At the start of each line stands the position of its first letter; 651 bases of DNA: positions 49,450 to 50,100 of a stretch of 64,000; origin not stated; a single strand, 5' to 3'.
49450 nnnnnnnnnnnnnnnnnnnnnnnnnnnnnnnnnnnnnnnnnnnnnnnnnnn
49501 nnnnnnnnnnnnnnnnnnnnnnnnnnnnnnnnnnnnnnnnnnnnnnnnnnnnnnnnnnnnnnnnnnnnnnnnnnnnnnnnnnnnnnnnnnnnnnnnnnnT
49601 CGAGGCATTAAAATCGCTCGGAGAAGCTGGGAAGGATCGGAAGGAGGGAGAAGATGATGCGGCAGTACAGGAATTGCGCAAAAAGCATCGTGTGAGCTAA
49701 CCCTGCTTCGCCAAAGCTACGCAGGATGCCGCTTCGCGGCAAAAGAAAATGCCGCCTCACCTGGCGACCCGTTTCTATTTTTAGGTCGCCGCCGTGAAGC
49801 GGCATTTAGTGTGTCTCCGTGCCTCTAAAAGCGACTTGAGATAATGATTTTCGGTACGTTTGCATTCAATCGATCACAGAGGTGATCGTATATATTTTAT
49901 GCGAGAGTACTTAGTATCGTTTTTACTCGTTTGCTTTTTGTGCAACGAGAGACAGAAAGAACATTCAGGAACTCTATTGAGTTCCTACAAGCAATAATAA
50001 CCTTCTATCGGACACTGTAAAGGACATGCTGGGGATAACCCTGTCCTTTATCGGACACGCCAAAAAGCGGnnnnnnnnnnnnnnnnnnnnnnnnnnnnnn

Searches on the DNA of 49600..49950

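Call 94: search_with_rna_model(model_id=R1, source=window, start=49600, end=49950, filters=off, max_evalue=1, show_alignments=2)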
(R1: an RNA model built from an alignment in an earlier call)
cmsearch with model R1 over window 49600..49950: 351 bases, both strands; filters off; matches with E-value up to 1: 4.
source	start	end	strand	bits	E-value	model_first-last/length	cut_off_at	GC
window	49729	49802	+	20.9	2.5e-05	1-81/81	no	0.59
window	49729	49802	-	7.9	0.061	1-81/81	no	0.59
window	49853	49911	+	3.8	0.72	1-81/81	no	0.39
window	49871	49888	-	3.8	0.72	19-36/81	no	0.56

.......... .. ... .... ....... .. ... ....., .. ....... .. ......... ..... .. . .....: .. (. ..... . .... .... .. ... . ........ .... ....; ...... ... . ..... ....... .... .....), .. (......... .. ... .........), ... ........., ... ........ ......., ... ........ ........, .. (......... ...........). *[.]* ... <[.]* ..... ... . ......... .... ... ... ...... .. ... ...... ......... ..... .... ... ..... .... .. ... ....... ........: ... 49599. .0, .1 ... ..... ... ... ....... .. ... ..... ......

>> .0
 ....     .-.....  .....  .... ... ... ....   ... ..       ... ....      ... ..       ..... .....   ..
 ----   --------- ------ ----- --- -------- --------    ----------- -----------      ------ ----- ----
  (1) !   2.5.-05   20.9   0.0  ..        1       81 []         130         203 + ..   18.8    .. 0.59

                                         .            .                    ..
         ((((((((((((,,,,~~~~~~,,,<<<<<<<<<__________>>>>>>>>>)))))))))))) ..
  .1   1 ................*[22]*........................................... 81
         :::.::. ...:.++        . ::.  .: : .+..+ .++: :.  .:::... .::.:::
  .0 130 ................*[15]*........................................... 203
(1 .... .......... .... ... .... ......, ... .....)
